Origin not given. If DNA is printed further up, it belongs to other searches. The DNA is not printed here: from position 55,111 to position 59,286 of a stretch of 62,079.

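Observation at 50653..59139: Complete bacterial-type AddB/AddA helicase-nuclease pair embedded among archaeal core genes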

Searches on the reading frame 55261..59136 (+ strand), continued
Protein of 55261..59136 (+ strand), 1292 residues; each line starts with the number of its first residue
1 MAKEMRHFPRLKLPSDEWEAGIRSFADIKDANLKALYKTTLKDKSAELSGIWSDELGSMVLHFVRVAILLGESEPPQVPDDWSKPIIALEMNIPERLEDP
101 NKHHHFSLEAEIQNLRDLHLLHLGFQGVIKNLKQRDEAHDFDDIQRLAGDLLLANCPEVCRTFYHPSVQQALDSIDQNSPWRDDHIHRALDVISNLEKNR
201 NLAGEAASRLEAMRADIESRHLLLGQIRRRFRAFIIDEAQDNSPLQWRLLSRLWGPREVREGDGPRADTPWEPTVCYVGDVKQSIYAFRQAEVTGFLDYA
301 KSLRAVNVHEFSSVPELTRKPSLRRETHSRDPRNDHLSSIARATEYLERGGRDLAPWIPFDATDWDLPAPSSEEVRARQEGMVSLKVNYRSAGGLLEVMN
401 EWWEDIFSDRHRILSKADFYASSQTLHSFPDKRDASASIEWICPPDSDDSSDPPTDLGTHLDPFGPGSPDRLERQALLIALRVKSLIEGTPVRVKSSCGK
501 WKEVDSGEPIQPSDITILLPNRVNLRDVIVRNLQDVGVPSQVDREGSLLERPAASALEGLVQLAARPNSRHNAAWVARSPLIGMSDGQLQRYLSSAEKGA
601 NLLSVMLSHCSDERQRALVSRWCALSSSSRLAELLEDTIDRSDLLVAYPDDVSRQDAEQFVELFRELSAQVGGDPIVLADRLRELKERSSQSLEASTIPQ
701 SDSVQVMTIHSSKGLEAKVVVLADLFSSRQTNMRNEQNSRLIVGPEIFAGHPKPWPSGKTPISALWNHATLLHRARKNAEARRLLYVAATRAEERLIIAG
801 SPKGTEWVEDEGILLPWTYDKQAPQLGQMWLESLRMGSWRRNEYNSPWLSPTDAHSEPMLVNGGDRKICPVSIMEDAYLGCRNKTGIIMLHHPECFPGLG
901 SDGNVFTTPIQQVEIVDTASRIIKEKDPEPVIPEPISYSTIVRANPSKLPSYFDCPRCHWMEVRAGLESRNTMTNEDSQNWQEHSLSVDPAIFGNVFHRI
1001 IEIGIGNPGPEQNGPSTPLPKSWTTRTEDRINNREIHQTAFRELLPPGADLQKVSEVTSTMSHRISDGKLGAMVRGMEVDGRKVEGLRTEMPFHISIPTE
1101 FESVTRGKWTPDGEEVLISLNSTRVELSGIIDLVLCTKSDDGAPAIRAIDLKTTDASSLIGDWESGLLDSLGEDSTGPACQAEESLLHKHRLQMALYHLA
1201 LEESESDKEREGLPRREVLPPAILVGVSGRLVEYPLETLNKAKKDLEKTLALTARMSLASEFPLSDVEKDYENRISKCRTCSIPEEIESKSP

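Call 80: search_protein_families(library=ncbifam, proteins=[L094:2668-5853:+, L094:5849-9481:+, P0023], max_evalue=0.001)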
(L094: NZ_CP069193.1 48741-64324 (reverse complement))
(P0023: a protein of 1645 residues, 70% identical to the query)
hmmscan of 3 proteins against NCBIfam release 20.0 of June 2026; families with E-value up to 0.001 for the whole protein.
L094:2668-5853:+ (1062 aa): 4 families
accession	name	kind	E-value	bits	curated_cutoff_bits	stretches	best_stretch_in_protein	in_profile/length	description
TIGR02786.1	addB_alphas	equivalog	1.4e-15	56.6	486.5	1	883-944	878-936/1024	double-strand break repair protein AddB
TIGR03623.1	TIGR03623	subfamily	7.6e-15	54.2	299.6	2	484-620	418-557/876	probable DNA repair protein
TIGR02773.1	addB_Gpos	equivalog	5.6e-14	50.8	903.7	2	693-791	769-863/1159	helicase-exonuclease AddAB subunit AddB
TIGR02774.1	rexB_recomb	equivalog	1.3e-10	40.4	718.35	0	300-395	304-399/1076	ATP-dependent nuclease subunit B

L094:5849-9481:+ (1211 aa): 16 families
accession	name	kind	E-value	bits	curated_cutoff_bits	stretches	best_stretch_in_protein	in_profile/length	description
TIGR02784.1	addA_alphas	equivalog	9.2e-109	365.4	860.75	2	106-1183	112-1132/1138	double-strand break repair helicase AddA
TIGR02785.1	addA_Gpos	equivalog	2.3e-90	304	707.65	2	9-913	1-880/1234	helicase-exonuclease AddAB subunit AddA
TIGR01073.1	pcrA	equivalog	1.2e-65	222.2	911.2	3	350-452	161-259/725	DNA helicase PcrA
TIGR00609.1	recB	equivalog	1.3e-61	209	696.05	3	352-460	323-431/1175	exodeoxyribonuclease V subunit beta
NF008743.0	PRK11773.1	equivalog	1.4e-52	179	965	3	351-453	166-264/720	DNA helicase II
TIGR01075.1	uvrD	equivalog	1.1e-51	176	1144.45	3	353-464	163-270/715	DNA helicase II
TIGR01074.1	rep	equivalog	1.6e-44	152.3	951.45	3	350-450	158-254/668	DNA helicase Rep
NF010485.0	PRK13909.1-2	equivalog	1.9e-37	129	650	2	353-458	283-396/909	RecB-like helicase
NF008128.0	PRK10876.1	equivalog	4.6e-35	120.6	1697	3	349-461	326-438/1181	exodeoxyribonuclease V subunit beta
NF008172.0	PRK10919.1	equivalog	3.4e-32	111.5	1168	3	350-449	159-254/673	DNA helicase Rep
NF010487.0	PRK13909.1-4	equivalog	5.1e-27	94.5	759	2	362-459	288-393/924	RecB-like helicase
NF008276.0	PRK11054.1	equivalog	1.5e-25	89.8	543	2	353-451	390-481/684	DNA helicase IV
NF010484.0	PRK13909.1-1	equivalog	6.8e-18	63.8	1074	2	24-105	8-86/945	RecB-like helicase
NF010486.0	PRK13909.1-3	equivalog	8.1e-13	47.3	1109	1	351-459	281-396/921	RecB-like helicase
TIGR00372.1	cas4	equivalog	0.00016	21.6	65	1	1098-1206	48-150/180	CRISPR-associated protein Cas4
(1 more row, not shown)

P0023 (1645 aa): 14 families
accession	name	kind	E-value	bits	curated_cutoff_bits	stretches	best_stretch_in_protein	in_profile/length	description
TIGR02784.1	addA_alphas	equivalog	5.9e-39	134.2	860.75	2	739-1159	472-871/1138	double-strand break repair helicase AddA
TIGR00609.1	recB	equivalog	1.5e-37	129.3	696.05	3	859-1159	538-814/1175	exodeoxyribonuclease V subunit beta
TIGR02785.1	addA_Gpos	equivalog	4.7e-35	120.8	707.65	3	1049-1159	773-880/1234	helicase-exonuclease AddAB subunit AddA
NF010485.0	PRK13909.1-2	equivalog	8.1e-22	77.3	650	2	588-653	332-391/909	RecB-like helicase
TIGR01073.1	pcrA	equivalog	4.1e-21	75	911.2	1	576-659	198-266/725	DNA helicase PcrA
NF008128.0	PRK10876.1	equivalog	1.2e-15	56.3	1697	1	575-654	365-431/1181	exodeoxyribonuclease V subunit beta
NF008276.0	PRK11054.1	equivalog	4.5e-15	55.2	543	0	13-56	197-239/684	DNA helicase IV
NF008743.0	PRK11773.1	equivalog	6.7e-15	54.5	965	0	575-661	201-272/720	DNA helicase II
TIGR01075.1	uvrD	equivalog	3.4e-13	48.8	1144.45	0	575-662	196-268/715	DNA helicase II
NF010487.0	PRK13909.1-4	equivalog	1.2e-12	47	759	1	1055-1155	606-701/924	RecB-like helicase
TIGR01074.1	rep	equivalog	1.8e-12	46.3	951.45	0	89-118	43-72/668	DNA helicase Rep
NF010484.0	PRK13909.1-1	equivalog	2.8e-06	25.4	1074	0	591-661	348-413/945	RecB-like helicase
NF010486.0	PRK13909.1-3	equivalog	1.1e-05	23.7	1109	0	591-651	334-388/921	RecB-like helicase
NF008172.0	PRK10919.1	equivalog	0.00065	18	1168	0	1057-1080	549-572/673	DNA helicase Rep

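Call 93: search_dna_similar(query=L094:5849-9481:+, collection=plasmids, mode=protein, max_rows=45, rows=spread, max_evalue=1e-20)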
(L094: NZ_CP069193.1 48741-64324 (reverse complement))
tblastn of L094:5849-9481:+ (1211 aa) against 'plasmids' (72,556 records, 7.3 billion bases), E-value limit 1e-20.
Records with a match: 126; places in all: 137; records where one place covers at least 80% of the query: 43.
Best place of each record, by identity: >=99% 1; 95-99% 4; 90-95% 7; 80-90% 11; 60-80% 5; <60% 98.
By first word of the organism name: Rhizobium 11; Bradyrhizobium 9; Halobacterium 7; Deinococcus 6; Natrinema 5; Sinorhizobium 5; Mesorhizobium 5; Halorussus 4; Agrobacterium 4; Haloplanus 3; and 53 more.
By predicted mobility (MOB-suite, as given by PLSDB): non-mobilizable 76; conjugative 33; mobilizable 17.
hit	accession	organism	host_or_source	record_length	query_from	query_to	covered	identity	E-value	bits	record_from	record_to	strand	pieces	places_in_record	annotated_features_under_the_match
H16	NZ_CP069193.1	Haloterrigena salifodinae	Salt Microbe,Salt Mine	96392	1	1211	100%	100.0%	0e+0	2244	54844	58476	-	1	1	UvrD-helicase domain-containing protein | PD-(D/E)XK nuclease family protein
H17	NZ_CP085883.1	Halobacterium salinarum NRC-34001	Genome,Canadian salted buffalo hide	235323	6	1211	100%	95.7%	0e+0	2148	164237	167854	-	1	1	UvrD-helicase domain-containing protein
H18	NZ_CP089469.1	Halobacterium noricense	cell culture,sediment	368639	1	1211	100%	93.1%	0e+0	2068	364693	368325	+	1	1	UvrD-helicase domain-containing protein | PD-(D/E)XK nuclease family protein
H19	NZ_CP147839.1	Salinibaculum sp. SYNS191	cell cuture,sediment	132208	1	1211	100%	92.6%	0e+0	2071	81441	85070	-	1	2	UvrD-helicase domain-containing protein | PD-(D/E)XK nuclease family protein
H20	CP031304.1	Natrinema thermotolerans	Cell culture,Korean salt-fermented food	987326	1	1210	100%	91.0%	0e+0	2059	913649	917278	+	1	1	helicase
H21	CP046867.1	Salinibaculum litoreum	pure culture,isolated from salted brown ...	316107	1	1208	100%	88.2%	0e+0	1988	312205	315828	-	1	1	record has no annotation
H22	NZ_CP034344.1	Haloplanus rallus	cell culture,Non-purified solar salt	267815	1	1210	100%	86.0%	0e+0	1948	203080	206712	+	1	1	UvrD-helicase domain-containing protein | PD-(D/E)XK nuclease family protein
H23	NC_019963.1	Natrinema pellirubrum DSM 15624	-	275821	1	1210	100%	85.8%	0e+0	1939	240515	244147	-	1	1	UvrD-helicase domain-containing protein | PD-(D/E)XK nuclease family protein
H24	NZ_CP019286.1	Halobiforma lacisalsi AJ5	Ayakekumsalt Lake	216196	8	1210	99%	79.8%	0e+0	1799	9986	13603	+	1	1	UvrD-helicase domain-containing protein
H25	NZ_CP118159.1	Halosimplex aquaticum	cell culture,solar salterns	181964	1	1211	100%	76.6%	0e+0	1745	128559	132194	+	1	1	UvrD-helicase domain-containing protein | PD-(D/E)XK nuclease family protein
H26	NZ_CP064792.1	Halapricum desulfuricans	Elton hypersaline lake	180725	2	1211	100%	53.8%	0e+0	1132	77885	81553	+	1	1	UvrD-helicase domain-containing protein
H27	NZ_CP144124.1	Halalkalicoccus sp. CGA53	cell culture,sediment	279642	8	1207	99%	42.2%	0e+0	778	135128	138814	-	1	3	UvrD-helicase domain-containing protein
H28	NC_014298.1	Halalkalicoccus jeotgali B3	-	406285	5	1165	96%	40.2%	0e+0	681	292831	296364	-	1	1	UvrD-helicase domain-containing protein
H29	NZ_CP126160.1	Halobaculum halobium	cell culture,sediment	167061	2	985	81%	45.3%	0e+0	715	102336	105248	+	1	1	UvrD-helicase domain-containing protein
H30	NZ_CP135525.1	Halomontanus rarus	Salt lake,Salt lake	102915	1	988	82%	39.9%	2e-164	550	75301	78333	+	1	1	UvrD-helicase domain-containing protein | PD-(D/E)XK nuclease family protein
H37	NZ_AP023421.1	Pusillibacter faecalis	Homo sapiens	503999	349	909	46%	29.3%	6e-36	157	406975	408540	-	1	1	addA: helicase-exonuclease AddAB subunit AddA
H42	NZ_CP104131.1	Sinorhizobium sp. K101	Phaseolus vulgaris,cell ...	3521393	362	911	45%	28.3%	5e-25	121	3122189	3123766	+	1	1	none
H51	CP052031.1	Staphylococcus aureus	Homo sapiens,blood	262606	351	911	46%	26.1%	3e-37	161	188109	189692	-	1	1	addA: helicase-exonuclease AddAB subunit AddA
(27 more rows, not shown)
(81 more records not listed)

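Call 94: get_annotated_region(hit=H51, flank=6000)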
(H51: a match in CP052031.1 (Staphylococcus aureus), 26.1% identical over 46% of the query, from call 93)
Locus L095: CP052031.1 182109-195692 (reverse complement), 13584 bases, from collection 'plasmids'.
description: Staphylococcus aureus strain ER09772.3 plasmid pER09772.3A.2, complete sequence
organism: Staphylococcus aureus (NCBI taxid 1280)
taxonomy: Bacteria; Bacillota; Bacilli; Bacillales; Staphylococcaceae; Staphylococcus; Staphylococcus aureus
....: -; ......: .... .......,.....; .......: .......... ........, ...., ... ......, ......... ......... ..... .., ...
typing (MOB-suite, as given by PLSDB): non-mobilizable
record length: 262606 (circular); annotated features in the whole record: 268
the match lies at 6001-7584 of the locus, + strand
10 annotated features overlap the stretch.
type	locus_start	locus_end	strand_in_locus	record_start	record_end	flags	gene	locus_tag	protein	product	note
CDS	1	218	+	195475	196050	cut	-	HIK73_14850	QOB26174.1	TVP38/TMEM64 family protein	-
CDS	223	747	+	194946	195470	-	lepB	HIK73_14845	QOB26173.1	signal peptidase I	-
CDS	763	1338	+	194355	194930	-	lepB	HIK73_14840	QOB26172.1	signal peptidase I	-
CDS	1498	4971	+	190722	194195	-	addB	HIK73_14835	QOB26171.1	helicase-exonuclease AddAB subunit AddB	-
CDS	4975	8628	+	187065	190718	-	addA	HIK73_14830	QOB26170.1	helicase-exonuclease AddAB subunit AddA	-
CDS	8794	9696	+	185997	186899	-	-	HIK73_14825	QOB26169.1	fumarylacetoacetate hydrolase family protein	-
CDS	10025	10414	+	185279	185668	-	-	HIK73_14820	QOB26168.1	YisL family protein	-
CDS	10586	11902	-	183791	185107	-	-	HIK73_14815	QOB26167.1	CoA-disulfide reductase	-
CDS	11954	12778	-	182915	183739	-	-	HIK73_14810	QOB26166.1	Cof-type HAD-IIB family hydrolase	-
CDS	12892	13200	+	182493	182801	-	-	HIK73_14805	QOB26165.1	metal-sulfur cluster assembly factor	-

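Call 95: get_annotated_region(hit=H42, flank=6000)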
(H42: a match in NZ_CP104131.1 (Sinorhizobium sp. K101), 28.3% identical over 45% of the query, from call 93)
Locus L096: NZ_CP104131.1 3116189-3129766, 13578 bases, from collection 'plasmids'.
description: Sinorhizobium sp. K101 plasmid pK101a, complete sequence
organism: Sinorhizobium sp. K101 (NCBI taxid 2976820)
taxonomy: Bacteria; Pseudomonadota; Alphaproteobacteria; Hyphomicrobiales; Rhizobiaceae; Sinorhizobium; Sinorhizobium sp. K101
host: -; source: Phaseolus vulgaris,cell culture,Phaseolus vulgaris nodule,nodule from plant grown in inoculum free soil; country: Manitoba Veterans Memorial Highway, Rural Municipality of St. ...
typing (MOB-suite, as given by PLSDB): non-mobilizable
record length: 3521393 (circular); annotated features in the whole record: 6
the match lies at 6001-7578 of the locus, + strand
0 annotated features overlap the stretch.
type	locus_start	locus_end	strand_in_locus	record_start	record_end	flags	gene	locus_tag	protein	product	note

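Call 96: get_annotated_region(hit=H37, flank=6000)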
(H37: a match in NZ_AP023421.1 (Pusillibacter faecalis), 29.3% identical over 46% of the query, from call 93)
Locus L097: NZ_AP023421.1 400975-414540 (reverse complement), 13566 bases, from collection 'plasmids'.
description: Pusillibacter faecalis strain MM59 plasmid pMM59_01
organism: Pusillibacter faecalis (NCBI taxid 2714358)
taxonomy: Bacteria; Bacillota; Clostridia; Eubacteriales; Oscillospiraceae; Pusillibacter; Pusillibacter faecalis
host: -; source: Homo sapiens; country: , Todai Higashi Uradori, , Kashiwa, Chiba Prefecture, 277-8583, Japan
typing (MOB-suite, as given by PLSDB): conjugative; relaxase MOBQ,MOBV; mating-pair formation MPF_T
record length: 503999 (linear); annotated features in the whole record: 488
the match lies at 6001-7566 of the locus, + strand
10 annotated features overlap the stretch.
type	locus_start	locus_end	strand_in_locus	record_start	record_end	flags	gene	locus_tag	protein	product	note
CDS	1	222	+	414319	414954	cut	spoIIR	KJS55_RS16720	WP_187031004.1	stage II sporulation protein R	GO:0030436 - asexual sporulation [Evidence IEA]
CDS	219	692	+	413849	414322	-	-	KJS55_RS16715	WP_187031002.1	VOC family protein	-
CDS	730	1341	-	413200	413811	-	-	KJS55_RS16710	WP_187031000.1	DUF1643 domain-containing protein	-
CDS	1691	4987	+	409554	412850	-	-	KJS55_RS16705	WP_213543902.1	PD-(D/E)XK nuclease family protein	-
CDS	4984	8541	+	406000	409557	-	addA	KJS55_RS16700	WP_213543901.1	helicase-exonuclease AddAB subunit AddA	GO:0000724 - double-strand break repair via homologous recombination [Evidence IEA]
CDS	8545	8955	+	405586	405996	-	-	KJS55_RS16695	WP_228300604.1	SRPBCC family protein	-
CDS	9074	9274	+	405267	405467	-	rpmE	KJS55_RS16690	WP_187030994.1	50S ribosomal protein L31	GO:0006412 - translation [Evidence IEA]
CDS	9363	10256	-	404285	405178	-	-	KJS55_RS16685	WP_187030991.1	LysR substrate-binding domain-containing protein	-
CDS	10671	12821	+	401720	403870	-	-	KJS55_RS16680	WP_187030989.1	acetate--CoA ligase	-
CDS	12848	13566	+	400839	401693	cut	-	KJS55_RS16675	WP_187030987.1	enoyl-CoA hydratase/isomerase family protein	-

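Call 97: get_annotated_region(hit=H28, flank=5000)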
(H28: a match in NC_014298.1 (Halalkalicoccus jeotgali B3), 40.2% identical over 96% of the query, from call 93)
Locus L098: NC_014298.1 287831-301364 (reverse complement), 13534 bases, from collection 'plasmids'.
description: Halalkalicoccus jeotgali B3 plasmid 1, complete sequence
organism: Halalkalicoccus jeotgali B3 (NCBI taxid 795797)
taxonomy: Archaea; Euryarchaeota; Halobacteria; Halobacteriales; Halococcaceae; Halalkalicoccus; Halalkalicoccus jeotgali; Halalkalicoccus jeotgali B3
host: -; source: -; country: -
typing (MOB-suite, as given by PLSDB): non-mobilizable
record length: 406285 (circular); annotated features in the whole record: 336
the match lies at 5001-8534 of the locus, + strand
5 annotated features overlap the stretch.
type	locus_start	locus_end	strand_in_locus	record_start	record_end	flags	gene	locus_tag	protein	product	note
CDS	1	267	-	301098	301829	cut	-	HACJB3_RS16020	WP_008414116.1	hypothetical protein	-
CDS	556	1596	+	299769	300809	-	-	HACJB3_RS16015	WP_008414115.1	endonuclease NucS domain-containing protein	-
CDS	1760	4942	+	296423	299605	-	-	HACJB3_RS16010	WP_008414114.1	PD-(D/E)XK nuclease family protein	-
CDS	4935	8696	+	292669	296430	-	-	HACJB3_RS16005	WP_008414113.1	UvrD-helicase domain-containing protein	-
CDS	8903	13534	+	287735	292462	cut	-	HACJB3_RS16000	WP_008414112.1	DUF4011 domain-containing protein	-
